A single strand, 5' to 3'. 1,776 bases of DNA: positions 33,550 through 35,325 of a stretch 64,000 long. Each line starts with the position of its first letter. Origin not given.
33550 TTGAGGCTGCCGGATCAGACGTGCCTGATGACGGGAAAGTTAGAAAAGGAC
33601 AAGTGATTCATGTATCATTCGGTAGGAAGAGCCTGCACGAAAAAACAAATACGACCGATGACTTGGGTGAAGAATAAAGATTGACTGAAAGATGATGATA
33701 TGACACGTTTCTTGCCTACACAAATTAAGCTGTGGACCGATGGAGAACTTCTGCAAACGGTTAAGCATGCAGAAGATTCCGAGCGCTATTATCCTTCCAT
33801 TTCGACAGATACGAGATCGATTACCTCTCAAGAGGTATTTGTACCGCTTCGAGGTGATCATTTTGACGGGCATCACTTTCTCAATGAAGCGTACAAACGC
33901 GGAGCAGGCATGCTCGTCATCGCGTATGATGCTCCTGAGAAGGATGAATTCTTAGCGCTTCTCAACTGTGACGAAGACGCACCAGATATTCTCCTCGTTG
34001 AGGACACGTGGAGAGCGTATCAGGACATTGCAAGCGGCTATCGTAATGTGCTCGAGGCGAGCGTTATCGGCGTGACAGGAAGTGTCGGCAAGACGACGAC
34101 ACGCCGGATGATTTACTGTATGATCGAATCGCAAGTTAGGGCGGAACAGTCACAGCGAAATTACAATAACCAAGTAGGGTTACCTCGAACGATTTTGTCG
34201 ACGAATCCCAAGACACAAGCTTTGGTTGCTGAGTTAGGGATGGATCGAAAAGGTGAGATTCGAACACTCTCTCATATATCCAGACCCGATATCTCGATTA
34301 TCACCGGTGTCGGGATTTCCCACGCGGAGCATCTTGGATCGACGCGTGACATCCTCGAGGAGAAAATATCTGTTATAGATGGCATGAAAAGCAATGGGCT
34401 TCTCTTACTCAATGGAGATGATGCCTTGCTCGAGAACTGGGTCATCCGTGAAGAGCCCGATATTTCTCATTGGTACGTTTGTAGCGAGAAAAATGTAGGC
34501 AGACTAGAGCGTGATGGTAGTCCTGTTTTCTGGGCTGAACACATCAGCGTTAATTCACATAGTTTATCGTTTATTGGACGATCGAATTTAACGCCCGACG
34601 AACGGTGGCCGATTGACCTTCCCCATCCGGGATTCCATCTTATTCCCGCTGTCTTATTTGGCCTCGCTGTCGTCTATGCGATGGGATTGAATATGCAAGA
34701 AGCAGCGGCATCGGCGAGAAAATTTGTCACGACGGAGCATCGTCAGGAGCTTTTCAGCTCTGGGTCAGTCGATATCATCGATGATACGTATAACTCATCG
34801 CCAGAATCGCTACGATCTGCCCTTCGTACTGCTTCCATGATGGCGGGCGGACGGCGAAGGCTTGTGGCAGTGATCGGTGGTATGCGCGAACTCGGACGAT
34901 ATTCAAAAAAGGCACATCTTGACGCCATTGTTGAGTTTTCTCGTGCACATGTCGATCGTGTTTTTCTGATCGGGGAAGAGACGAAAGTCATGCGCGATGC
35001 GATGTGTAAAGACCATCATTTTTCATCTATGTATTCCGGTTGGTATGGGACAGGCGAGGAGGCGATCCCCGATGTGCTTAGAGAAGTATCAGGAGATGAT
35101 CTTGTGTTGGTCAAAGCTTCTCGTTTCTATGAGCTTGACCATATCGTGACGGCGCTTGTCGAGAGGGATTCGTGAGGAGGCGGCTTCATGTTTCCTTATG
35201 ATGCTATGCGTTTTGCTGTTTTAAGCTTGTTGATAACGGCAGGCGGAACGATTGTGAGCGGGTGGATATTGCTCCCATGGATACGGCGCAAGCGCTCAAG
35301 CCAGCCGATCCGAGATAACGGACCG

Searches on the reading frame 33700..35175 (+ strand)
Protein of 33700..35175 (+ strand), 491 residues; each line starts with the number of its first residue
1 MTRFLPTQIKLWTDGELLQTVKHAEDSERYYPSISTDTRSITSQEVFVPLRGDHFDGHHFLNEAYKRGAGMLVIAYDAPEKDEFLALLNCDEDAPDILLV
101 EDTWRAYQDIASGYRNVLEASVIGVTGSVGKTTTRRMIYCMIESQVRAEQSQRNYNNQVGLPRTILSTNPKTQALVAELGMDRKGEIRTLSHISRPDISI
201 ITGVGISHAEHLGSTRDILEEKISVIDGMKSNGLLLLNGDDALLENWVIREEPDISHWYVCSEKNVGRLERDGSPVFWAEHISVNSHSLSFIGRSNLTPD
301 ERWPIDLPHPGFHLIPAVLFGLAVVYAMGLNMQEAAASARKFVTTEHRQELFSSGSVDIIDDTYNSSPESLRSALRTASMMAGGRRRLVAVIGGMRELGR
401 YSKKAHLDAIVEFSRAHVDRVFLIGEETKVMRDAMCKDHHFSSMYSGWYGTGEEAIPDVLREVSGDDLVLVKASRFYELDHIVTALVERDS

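Call 40: find_encoding_contigs(protein=window:33700-35175:+, flank=10000, max_places=1)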
Protein window:33700-35175:+ (491 aa): 23 contigs read that carry it; 1 place shown.
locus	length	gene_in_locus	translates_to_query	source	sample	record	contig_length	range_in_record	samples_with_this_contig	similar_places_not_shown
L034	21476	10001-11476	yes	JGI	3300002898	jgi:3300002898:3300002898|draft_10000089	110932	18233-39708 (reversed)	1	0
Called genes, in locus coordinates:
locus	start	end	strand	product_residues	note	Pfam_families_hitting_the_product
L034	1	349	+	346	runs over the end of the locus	PF01368:DHH, PF02272:DHHA1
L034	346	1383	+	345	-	PF01509:TruB_N, PF16198:TruB_C_2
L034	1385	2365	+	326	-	PF06574:FAD_syn, PF01687:Flavokinase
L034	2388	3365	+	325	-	PF01790:LGT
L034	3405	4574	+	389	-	PF01098:FTSW_RODA_SPOVE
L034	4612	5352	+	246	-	PF00795:CN_hydrolase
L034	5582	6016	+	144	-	PF02381:MraZ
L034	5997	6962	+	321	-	PF01795:Methyltransf_5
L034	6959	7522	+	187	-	-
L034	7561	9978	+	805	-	PF03717:PBP_dimer, PF03793:PASTA (faint), PF00905:Transpeptidase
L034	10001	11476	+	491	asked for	PF08245:Mur_ligase_M, PF02875:Mur_ligase_C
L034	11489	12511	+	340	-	PF00953:Glycos_transf_4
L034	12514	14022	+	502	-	PF01098:FTSW_RODA_SPOVE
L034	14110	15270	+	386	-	PF03033:Glyco_transf_28, PF04101:Glyco_tran_28_C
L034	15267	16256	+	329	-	PF08478:POTRA_1 (weak)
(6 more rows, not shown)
